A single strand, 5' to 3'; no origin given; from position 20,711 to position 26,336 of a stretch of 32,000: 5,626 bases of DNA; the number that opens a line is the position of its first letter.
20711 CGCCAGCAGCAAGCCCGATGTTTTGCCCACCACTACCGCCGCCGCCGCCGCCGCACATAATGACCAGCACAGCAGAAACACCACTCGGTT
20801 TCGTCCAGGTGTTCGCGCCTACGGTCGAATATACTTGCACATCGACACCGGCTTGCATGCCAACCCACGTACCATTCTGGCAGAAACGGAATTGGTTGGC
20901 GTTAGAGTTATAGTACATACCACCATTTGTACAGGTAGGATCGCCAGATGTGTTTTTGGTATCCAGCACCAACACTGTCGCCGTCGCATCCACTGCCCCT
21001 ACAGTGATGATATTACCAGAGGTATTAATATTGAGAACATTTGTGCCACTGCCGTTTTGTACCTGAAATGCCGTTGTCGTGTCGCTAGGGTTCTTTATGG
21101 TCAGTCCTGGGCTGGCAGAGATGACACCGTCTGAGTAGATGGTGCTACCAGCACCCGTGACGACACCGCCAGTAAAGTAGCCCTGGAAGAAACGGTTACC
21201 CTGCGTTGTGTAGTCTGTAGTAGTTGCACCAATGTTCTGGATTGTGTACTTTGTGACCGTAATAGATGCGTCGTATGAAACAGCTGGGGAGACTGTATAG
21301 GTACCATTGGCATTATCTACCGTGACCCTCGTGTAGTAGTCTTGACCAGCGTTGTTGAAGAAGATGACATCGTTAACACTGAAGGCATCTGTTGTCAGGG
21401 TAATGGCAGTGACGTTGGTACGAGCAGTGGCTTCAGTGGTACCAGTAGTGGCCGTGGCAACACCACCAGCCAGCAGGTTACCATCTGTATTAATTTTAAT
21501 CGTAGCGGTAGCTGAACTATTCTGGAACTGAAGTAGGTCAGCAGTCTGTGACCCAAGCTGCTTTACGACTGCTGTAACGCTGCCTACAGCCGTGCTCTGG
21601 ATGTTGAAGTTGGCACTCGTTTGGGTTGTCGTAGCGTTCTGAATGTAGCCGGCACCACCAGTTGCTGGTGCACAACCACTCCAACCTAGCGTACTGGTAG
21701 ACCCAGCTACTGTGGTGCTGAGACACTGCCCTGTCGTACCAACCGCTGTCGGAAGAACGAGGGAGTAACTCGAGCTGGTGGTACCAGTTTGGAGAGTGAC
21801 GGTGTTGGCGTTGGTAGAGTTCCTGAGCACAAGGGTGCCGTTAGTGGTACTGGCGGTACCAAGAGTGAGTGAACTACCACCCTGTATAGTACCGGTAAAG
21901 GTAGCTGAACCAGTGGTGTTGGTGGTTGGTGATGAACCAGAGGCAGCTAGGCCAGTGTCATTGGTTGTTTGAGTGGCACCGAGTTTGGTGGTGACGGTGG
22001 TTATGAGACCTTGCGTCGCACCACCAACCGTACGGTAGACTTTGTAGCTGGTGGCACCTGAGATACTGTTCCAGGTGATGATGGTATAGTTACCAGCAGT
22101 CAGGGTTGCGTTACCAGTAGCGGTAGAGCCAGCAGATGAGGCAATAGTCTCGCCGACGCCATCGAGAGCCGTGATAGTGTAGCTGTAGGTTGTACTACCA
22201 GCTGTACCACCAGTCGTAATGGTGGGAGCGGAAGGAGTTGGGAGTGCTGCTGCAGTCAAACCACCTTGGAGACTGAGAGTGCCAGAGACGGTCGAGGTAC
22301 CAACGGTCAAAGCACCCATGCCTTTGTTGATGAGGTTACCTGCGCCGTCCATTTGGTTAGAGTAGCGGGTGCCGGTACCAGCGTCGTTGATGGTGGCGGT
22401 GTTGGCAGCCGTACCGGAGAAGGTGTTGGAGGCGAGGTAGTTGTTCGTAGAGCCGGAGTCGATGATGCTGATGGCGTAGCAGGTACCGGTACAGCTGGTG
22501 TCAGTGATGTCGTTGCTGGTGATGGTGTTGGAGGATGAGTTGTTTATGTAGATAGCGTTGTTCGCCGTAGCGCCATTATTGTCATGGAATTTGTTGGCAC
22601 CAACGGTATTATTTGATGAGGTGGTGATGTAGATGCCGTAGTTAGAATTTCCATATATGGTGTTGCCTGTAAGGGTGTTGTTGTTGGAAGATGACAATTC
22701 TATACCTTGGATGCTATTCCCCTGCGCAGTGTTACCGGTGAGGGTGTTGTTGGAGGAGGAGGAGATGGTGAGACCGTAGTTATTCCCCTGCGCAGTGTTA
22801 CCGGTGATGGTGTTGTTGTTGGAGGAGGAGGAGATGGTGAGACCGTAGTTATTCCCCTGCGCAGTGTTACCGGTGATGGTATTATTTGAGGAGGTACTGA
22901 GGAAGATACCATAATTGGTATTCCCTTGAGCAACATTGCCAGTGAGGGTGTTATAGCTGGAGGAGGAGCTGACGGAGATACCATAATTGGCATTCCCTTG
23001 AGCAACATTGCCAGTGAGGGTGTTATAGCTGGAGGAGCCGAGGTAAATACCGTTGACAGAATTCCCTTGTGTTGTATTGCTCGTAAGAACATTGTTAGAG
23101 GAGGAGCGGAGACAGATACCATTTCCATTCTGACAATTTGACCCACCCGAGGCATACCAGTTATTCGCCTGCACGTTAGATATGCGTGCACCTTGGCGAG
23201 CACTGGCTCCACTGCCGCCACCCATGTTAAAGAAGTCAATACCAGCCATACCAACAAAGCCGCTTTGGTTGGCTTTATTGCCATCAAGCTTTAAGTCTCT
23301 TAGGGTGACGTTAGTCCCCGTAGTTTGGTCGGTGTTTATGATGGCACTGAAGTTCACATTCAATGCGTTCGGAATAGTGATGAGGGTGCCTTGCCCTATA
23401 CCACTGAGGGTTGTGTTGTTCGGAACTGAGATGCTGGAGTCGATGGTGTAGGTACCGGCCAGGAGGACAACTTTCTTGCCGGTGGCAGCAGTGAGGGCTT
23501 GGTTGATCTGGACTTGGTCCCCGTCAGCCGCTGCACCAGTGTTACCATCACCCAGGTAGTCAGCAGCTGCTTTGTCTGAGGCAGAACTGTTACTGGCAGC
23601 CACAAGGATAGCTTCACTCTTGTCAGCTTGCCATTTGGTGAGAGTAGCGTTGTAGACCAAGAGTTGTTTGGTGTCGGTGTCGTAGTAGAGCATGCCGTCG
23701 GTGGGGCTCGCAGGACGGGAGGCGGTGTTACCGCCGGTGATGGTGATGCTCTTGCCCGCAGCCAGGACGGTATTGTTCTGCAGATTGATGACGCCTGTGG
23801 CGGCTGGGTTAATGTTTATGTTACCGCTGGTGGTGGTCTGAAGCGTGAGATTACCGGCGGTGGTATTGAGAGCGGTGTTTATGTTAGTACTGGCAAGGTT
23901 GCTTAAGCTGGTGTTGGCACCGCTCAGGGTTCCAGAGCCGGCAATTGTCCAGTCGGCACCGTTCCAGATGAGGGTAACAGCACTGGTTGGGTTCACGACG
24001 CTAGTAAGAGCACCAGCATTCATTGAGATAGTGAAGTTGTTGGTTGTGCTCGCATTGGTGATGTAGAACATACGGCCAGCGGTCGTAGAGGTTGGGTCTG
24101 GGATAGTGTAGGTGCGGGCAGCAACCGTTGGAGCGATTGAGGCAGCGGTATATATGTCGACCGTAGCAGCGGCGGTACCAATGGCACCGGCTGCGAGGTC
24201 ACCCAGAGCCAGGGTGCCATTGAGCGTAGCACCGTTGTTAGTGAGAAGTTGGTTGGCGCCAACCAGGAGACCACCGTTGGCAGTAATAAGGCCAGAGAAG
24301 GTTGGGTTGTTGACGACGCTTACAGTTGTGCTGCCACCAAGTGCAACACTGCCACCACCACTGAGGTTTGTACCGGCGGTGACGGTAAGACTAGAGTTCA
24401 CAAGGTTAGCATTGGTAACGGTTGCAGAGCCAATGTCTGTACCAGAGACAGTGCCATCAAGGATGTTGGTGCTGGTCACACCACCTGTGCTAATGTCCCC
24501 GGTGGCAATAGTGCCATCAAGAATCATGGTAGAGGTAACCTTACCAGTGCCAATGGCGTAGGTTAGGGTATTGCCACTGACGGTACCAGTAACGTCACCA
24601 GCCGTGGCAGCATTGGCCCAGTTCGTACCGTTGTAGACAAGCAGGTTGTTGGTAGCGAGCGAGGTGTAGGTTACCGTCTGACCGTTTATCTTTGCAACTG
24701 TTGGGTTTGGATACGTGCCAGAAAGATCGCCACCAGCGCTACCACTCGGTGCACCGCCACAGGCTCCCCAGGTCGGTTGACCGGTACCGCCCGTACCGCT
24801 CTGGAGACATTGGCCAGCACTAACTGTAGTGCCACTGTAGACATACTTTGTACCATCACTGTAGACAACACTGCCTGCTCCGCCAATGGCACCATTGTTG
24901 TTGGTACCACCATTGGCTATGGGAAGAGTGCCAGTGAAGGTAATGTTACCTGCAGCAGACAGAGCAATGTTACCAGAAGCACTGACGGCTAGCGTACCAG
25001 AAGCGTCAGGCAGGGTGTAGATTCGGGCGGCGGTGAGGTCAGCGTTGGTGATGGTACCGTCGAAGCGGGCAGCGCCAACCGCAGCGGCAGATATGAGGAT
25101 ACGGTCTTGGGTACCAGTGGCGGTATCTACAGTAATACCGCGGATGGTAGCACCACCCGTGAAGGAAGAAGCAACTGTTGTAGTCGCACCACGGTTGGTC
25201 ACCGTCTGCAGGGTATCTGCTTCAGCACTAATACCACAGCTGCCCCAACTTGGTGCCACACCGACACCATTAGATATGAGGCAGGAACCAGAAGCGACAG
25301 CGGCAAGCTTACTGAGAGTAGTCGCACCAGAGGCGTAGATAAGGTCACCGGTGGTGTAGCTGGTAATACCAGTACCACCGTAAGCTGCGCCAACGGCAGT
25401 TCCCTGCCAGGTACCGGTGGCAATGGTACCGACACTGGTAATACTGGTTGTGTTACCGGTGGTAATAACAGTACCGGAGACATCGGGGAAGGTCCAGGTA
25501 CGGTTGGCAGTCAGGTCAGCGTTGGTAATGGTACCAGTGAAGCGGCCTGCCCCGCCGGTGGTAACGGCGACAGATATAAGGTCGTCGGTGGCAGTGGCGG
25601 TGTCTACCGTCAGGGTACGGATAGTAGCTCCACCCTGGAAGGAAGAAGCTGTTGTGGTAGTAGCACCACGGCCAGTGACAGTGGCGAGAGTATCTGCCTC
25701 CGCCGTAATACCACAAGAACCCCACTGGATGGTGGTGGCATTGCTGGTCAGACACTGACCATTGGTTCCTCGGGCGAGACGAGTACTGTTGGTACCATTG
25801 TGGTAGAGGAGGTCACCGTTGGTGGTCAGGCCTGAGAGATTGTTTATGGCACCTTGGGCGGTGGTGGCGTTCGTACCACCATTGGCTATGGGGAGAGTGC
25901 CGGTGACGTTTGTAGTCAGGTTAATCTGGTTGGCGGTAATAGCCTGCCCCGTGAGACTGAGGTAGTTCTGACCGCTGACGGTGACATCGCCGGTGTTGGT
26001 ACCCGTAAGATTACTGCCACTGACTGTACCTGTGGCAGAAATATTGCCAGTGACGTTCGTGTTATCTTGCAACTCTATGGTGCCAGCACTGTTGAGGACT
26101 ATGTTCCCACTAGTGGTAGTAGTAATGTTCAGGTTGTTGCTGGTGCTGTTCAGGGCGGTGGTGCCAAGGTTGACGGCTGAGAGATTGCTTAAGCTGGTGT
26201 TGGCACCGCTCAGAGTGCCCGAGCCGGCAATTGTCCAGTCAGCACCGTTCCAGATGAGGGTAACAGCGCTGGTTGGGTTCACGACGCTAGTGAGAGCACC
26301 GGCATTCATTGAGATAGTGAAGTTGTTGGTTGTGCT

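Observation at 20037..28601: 2854-aa secreted mosaic protein combining phage-tail-fibre-like modules, a parallel beta-helix, an FN3-like module and a polyglycine domain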

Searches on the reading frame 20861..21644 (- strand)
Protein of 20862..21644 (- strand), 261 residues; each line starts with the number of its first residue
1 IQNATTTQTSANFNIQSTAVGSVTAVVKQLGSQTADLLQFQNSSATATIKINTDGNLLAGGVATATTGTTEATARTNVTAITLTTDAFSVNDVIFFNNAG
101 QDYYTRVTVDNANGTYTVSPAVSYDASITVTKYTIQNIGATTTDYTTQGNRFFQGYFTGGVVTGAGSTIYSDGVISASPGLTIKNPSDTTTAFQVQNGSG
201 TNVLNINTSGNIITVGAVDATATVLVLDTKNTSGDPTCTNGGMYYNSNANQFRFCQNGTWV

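Call 13: search_protein_families(library=pfam, proteins=[window:20862-21644:-], max_evalue=5)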
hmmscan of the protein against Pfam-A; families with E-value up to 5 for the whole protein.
seq(261 aa): 2 families
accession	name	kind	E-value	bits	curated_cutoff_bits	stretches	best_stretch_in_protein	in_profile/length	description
PF24507.1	Ig_CFAP65_4th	-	0.11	13.4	27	1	181-212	2-33/76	CFAP65, fourth Ig-like domain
PF00588.24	SpoU_methylase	-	1.1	9.7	29.7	1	74-143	11-81/142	SpoU rRNA Methylase family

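Call 14: search_protein_families(library=phrogs, proteins=[window:20861-21644:-], max_evalue=0.1)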
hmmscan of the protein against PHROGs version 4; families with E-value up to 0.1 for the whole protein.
window:20861-21644:- (261 aa): 0 families

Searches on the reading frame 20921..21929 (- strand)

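Call 99: search_solved_structures(query=window:20921-21929:-, max_evalue=1)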
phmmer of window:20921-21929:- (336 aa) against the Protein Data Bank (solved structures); distinct sequences matched with E-value up to 1: 2.
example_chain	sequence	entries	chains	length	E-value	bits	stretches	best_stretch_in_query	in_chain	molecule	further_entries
4d9o_A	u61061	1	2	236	0.082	15.4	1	81-173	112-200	Membrane-associated protein VP24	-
7qeh_A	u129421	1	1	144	0.41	13.1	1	164-239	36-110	S-layer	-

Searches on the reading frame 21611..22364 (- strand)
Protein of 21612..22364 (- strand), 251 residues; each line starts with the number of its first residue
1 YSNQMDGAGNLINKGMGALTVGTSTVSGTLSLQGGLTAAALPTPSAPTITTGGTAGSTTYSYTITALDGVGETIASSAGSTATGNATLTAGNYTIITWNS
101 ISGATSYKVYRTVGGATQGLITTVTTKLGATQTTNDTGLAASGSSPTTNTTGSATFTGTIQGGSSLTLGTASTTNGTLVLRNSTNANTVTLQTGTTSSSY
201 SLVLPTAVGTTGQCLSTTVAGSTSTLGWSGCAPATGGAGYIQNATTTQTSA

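Call 13: search_protein_families(library=pfam, proteins=[window:21612-22364:-], max_evalue=5)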
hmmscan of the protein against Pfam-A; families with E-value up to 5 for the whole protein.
seq(251 aa): 0 families

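Call 14: search_protein_families(library=phrogs, proteins=[window:21611-22364:-], max_evalue=0.1)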
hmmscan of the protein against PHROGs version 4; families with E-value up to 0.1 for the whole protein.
window:21611-22364:- (251 aa): 2 families
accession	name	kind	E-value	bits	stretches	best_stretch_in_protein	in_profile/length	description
phrog_18131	-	unknown function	0.049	14.7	1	99-132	14-47/82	-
phrog_11803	-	unknown function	0.081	13.6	0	62-113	93-144/221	-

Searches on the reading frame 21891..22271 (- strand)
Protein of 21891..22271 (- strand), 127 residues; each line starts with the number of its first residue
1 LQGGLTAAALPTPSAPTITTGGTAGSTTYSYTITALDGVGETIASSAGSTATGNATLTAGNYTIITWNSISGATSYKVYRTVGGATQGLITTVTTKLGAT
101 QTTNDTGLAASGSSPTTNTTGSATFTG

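Call 88: search_solved_structures(query=window:21891-22271:-, max_evalue=10, show_alignments=2)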
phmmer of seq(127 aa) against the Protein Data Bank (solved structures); distinct sequences matched with E-value up to 10: 3.
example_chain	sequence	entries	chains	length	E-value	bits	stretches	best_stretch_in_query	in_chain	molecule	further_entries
3mpc_A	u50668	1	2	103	0.025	18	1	55-110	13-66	Fn3-like protein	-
7bk6_AAA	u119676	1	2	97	0.4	14.1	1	28-75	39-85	Putative copper resistance protein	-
9rvq_A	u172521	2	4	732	0.73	13.3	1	19-124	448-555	TonB-dependent receptor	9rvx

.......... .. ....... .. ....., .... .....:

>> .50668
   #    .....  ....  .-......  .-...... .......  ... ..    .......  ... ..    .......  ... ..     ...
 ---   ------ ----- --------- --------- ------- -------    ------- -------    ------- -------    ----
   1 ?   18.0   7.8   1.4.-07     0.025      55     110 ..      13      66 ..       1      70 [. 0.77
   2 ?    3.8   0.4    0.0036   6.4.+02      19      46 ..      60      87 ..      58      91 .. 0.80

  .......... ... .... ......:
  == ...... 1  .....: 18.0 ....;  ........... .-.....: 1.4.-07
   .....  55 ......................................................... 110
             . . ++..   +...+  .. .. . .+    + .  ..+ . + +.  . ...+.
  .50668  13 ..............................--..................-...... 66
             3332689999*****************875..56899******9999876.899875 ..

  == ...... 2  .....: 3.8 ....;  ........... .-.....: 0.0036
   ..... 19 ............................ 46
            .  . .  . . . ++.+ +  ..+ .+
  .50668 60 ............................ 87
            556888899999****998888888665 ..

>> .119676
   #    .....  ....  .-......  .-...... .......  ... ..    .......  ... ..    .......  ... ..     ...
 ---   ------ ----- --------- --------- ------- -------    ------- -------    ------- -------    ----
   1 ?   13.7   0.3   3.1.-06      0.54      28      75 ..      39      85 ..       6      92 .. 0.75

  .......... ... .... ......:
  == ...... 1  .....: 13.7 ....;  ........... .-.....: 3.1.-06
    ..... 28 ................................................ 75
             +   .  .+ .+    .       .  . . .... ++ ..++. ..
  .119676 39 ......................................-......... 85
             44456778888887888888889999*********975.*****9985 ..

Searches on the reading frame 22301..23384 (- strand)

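Call 14: search_protein_families(library=phrogs, proteins=[window:22301-23384:-], max_evalue=0.1)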
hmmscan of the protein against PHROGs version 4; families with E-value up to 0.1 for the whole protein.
window:22301-23384:- (361 aa): 1 family
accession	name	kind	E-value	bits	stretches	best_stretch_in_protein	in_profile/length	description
phrog_12842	-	unknown function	0.074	14.2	0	173-209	21-57/79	-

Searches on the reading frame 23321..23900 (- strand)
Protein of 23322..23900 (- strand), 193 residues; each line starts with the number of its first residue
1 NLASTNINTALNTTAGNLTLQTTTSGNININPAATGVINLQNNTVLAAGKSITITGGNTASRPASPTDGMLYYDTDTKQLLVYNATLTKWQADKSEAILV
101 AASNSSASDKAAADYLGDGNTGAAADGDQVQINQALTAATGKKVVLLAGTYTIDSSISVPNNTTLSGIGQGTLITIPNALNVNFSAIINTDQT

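Call 13: search_protein_families(library=pfam, proteins=[window:23322-23900:-], max_evalue=5)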
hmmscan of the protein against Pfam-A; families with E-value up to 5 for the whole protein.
seq(193 aa): 2 families
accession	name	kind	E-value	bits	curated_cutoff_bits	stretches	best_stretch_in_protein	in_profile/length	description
PF12708.12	Pect-lyase_RHGA_epim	-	0.0011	19.2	27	1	122-191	8-83/213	Rhamnogalacturonase A/epimerase, pectate lyase-like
PF16494.10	Na_Ca_ex_C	-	0.12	13.3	25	1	78-132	1-55/137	C-terminal extension of sodium/calcium exchanger domain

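Call 14: search_protein_families(library=phrogs, proteins=[window:23321-23900:-], max_evalue=0.1)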
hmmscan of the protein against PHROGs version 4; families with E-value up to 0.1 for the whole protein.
window:23321-23900:- (193 aa): 11 families
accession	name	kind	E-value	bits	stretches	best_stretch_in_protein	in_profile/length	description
phrog_20787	-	head and packaging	0.00027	22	1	55-85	26-56/67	virion structural protein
phrog_16313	-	head and packaging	0.00027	20.1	1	96-155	508-562/888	virion structural protein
phrog_5621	-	unknown function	0.00037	20.8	1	37-118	26-104/396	-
phrog_1325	-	unknown function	0.00053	20.5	1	17-127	15-118/334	-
phrog_2803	-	unknown function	0.00077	19.8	1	25-117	13-107/311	-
phrog_25721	-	unknown function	0.002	18.3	1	22-108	11-88/340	-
phrog_24138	-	unknown function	0.0026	18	1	21-89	12-78/347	-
phrog_20460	-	unknown function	0.0031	18.5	1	49-101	67-119/128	-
phrog_29838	-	unknown function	0.0085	16.2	1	32-149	21-135/343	-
phrog_2234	-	tail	0.01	15.4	1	64-165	131-241/757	tail spike protein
phrog_4831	-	unknown function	0.011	16.4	1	21-130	38-154/360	-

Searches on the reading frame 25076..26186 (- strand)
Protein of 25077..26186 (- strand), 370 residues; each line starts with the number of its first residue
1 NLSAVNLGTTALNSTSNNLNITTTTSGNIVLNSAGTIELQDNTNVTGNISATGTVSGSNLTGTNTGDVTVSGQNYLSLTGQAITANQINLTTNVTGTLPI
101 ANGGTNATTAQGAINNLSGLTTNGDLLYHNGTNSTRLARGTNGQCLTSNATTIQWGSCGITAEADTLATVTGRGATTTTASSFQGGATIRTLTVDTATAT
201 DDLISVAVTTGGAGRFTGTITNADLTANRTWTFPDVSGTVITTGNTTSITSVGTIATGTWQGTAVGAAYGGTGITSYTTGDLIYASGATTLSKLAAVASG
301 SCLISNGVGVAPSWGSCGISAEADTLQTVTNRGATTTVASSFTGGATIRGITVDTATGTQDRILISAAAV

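Call 13: search_protein_families(library=pfam, proteins=[window:25077-26186:-], max_evalue=5)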
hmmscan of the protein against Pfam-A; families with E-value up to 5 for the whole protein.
seq(370 aa): 1 family
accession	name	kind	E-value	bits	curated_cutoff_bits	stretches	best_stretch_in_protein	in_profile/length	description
PF11131.13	PhrC_PhrF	-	0.15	12.1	25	1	317-334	19-37/38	Rap-phr extracellular signalling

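Call 14: search_protein_families(library=phrogs, proteins=[window:25076-26186:-], max_evalue=0.1)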
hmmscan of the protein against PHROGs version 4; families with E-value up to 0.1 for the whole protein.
window:25076-26186:- (370 aa): 2 families
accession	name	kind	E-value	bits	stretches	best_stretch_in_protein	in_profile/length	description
phrog_30390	-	unknown function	2.3e-13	50.5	1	220-315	662-758/766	-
phrog_23843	-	unknown function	0.038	14.7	0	322-366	62-105/200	-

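Call 101: search_dna_similar(query=window:25076-26186:-, collection=phages, mode=protein, max_evalue=0.001, max_rows=15)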
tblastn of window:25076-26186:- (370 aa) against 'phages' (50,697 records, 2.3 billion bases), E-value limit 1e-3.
Records with a match: 3; places in all: 3; records where one place covers at least 80% of the query: 0.
Best place of each record, by identity: <60% 3.
By first word of the organism name: Caudoviricetes 2; uncultured 1.
By host as written in the record: - 3.
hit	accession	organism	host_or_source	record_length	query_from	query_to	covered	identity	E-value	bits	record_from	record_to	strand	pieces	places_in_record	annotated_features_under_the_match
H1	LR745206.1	uncultured phage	metagenomic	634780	54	342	45%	43.3%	1e-4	100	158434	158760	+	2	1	record has no annotation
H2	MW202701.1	Caudoviricetes sp.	Manatee Spring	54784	48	157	30%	44.1%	5e-4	48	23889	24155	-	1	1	ribonuclease E | hypothetical protein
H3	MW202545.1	Caudoviricetes sp.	Manatee Spring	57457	281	342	17%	49.2%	5e-6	55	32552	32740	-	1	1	phage-related tail fiber protein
